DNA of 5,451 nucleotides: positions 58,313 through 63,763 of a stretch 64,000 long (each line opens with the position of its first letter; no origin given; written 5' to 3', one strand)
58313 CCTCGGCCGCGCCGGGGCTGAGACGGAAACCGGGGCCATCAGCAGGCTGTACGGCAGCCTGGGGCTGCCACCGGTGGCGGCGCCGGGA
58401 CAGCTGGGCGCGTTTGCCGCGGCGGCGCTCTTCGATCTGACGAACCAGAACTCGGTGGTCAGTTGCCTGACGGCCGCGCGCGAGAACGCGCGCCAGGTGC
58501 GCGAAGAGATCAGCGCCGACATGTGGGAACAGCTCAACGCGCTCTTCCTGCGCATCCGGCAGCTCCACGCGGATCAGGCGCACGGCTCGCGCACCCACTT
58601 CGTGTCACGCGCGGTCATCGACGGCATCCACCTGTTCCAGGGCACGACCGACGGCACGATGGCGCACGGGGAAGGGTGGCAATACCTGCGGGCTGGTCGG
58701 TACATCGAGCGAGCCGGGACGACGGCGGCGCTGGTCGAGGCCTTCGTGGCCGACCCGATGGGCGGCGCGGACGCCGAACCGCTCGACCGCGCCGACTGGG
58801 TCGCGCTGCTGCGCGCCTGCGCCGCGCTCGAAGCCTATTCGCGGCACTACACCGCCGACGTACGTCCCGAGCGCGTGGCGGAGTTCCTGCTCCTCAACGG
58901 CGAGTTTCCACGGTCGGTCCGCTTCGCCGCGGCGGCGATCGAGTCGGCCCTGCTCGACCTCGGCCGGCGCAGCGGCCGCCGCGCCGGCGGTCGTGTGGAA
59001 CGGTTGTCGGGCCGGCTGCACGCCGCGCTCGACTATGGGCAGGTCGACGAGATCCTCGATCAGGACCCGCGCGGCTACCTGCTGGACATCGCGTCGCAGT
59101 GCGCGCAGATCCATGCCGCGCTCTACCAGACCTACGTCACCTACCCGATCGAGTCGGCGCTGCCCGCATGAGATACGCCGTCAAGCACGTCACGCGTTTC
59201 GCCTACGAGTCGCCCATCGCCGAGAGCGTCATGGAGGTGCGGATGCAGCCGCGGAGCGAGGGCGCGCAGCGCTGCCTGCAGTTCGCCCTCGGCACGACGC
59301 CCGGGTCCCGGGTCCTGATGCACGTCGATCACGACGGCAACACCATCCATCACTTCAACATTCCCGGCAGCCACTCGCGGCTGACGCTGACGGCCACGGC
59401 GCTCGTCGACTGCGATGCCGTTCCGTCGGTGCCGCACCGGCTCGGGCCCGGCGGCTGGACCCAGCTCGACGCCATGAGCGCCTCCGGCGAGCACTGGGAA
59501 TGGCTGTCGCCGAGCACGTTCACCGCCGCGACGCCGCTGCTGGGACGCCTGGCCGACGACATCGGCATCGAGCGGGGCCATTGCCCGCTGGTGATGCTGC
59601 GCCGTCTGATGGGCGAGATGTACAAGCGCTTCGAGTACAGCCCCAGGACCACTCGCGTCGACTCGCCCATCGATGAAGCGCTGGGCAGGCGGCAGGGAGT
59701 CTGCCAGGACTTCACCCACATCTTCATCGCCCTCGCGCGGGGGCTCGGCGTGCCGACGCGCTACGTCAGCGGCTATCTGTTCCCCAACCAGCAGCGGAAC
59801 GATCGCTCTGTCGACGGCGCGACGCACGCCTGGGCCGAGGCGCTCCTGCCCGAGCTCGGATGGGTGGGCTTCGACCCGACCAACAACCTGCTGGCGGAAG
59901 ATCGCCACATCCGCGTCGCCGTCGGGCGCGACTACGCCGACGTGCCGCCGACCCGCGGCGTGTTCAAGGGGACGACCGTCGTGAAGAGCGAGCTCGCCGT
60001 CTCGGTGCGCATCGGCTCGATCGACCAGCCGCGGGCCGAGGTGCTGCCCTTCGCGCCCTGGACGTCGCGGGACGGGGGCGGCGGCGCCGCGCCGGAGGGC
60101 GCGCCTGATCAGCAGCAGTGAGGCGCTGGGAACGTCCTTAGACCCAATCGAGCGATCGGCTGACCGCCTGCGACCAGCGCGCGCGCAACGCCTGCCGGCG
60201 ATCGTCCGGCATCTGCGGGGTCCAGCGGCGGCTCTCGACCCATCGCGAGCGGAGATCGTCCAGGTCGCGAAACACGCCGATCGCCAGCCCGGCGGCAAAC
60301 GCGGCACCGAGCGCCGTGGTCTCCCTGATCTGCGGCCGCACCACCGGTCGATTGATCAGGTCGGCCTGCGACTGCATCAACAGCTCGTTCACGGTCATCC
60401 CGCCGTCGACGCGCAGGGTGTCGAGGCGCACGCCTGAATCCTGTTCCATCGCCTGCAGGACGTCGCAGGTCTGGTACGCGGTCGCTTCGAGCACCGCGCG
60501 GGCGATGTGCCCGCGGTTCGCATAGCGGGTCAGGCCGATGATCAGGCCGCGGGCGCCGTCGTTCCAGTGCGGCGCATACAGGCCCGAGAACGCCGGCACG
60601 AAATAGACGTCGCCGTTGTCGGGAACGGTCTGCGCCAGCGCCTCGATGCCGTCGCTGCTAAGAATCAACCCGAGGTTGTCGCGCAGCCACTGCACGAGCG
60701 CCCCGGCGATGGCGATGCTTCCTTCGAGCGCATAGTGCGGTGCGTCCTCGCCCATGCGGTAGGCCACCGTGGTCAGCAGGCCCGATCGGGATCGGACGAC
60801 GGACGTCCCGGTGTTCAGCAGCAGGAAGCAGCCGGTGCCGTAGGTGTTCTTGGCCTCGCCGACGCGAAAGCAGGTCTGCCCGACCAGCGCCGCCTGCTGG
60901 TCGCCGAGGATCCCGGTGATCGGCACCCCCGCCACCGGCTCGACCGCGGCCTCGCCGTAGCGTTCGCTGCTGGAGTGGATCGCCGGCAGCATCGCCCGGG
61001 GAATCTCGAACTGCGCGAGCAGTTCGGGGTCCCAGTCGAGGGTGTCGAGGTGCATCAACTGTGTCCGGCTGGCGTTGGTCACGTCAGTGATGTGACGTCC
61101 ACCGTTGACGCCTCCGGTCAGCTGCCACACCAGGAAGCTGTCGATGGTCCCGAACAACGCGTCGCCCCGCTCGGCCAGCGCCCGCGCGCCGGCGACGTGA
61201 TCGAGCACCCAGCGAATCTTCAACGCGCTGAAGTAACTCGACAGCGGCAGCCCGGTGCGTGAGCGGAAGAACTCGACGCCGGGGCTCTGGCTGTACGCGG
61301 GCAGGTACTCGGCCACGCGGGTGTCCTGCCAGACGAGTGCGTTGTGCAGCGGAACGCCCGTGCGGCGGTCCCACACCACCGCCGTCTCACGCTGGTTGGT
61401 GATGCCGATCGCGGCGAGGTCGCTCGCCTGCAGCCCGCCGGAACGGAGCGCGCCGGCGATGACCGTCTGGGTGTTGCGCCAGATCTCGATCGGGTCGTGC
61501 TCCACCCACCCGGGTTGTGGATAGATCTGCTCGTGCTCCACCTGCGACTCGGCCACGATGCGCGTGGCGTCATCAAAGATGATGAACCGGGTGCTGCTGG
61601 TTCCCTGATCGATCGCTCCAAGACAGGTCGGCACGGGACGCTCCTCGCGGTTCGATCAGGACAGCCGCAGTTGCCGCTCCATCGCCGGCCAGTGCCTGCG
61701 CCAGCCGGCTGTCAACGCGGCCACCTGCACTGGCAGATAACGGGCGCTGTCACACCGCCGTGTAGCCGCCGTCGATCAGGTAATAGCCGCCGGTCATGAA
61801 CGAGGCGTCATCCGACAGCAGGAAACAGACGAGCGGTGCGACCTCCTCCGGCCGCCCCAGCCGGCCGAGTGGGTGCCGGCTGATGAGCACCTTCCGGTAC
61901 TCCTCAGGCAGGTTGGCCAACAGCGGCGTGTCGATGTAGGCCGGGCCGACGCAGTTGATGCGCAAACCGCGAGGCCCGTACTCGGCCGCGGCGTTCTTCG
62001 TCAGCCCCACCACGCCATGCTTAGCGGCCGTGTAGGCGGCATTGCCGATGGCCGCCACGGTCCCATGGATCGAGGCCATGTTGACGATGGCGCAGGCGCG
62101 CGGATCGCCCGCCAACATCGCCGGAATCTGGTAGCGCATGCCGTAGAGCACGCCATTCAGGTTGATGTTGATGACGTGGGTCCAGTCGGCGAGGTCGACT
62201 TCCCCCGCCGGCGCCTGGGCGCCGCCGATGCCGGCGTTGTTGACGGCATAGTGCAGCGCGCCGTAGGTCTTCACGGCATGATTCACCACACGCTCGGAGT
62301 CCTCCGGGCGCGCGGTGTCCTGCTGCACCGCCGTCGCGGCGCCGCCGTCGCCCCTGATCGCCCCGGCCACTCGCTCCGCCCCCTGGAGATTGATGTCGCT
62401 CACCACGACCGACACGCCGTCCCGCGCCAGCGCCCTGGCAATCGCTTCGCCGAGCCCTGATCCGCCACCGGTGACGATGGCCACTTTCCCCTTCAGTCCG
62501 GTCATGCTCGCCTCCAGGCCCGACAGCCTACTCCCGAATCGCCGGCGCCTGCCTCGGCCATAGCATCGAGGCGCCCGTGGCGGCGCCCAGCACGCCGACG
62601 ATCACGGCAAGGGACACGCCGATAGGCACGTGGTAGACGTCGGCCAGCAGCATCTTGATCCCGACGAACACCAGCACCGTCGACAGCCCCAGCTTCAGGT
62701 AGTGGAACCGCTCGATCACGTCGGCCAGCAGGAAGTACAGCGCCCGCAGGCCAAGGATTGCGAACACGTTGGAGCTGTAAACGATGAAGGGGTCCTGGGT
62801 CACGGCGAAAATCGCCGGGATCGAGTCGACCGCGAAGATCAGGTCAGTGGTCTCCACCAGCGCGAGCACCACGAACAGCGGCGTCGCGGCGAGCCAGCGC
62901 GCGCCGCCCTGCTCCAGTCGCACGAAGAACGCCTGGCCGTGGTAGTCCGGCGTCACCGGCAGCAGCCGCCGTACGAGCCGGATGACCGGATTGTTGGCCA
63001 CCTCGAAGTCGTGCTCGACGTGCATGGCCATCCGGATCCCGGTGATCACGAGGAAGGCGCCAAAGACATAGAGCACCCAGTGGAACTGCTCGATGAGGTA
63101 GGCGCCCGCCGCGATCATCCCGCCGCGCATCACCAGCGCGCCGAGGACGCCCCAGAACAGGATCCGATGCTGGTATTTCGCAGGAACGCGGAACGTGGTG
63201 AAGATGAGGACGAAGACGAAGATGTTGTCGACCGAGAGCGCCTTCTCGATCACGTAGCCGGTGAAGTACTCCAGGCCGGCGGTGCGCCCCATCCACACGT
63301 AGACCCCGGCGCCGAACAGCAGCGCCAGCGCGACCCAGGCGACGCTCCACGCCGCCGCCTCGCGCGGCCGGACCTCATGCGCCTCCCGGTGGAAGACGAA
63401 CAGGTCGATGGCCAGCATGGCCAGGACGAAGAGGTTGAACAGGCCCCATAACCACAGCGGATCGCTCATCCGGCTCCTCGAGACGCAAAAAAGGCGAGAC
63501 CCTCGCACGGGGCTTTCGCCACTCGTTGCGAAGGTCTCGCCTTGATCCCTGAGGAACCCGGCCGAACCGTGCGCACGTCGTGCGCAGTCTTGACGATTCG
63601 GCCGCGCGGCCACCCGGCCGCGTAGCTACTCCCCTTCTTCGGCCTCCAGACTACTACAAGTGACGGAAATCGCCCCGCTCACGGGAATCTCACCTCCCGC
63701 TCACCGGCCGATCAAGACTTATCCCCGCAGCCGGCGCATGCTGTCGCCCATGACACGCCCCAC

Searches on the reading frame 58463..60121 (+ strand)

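Call 38: search_protein_families(library=pfam, proteins=[window:58463-60121:+], max_evalue=0.00001)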
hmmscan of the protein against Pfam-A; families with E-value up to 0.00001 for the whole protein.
window:58463-60121:+ (552 aa): 2 families
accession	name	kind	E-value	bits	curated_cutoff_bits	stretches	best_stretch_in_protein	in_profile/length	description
PF01841.26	Transglut_core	-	1.6e-20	73.8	23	1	378-472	17-108/108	Transglutaminase-like superfamily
PF08379.15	Bact_transglu_N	-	6.7e-19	68.8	27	1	238-315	1-79/80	Bacterial transglutaminase-like N-terminal region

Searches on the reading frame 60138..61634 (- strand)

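Call 38: search_protein_families(library=pfam, proteins=[window:60138-61634:-], max_evalue=0.00001)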
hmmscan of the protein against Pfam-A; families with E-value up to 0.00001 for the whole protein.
window:60138-61634:- (498 aa): 2 families
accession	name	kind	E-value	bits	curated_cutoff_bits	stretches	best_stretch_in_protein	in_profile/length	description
PF00370.27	FGGY_N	-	3.9e-67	226.8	28.8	1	6-252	3-245/245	FGGY family of carbohydrate kinases, N-terminal domain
PF02782.22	FGGY_C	-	1.5e-48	165.6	27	1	262-451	2-197/198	FGGY family of carbohydrate kinases, C-terminal domain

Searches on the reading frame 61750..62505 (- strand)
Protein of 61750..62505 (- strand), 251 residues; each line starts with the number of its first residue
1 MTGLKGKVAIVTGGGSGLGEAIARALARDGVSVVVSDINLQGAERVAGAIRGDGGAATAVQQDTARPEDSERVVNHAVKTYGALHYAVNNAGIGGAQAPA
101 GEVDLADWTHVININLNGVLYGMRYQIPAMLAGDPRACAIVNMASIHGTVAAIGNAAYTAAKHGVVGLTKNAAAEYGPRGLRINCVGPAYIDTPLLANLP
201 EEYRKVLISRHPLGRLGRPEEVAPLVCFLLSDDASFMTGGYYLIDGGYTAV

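Call 38: search_protein_families(library=pfam, proteins=[window:61750-62505:-], max_evalue=0.00001)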
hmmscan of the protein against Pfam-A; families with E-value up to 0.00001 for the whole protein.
window:61750-62505:- (251 aa): 3 families
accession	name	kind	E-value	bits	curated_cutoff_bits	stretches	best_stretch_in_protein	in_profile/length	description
PF13561.12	adh_short_C2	-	7.4e-62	209.4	27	1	16-249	6-236/236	Enoyl-(Acyl carrier protein) reductase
PF00106.31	adh_short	-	4.2e-50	170.4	26.6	1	7-202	1-193/195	short chain dehydrogenase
PF08659.16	KR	-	1.1e-06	29.1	22.6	1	9-163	3-154/180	KR domain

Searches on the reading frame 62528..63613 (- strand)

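Call 38: search_protein_families(library=pfam, proteins=[window:62528-63613:-], max_evalue=0.00001)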
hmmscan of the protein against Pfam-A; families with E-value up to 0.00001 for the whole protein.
window:62528-63613:- (361 aa): 1 family
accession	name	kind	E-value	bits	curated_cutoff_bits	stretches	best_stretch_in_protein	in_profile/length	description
PF03741.22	TerC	-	1e-53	182.2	27.8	1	117-324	1-177/178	Integral membrane protein TerC family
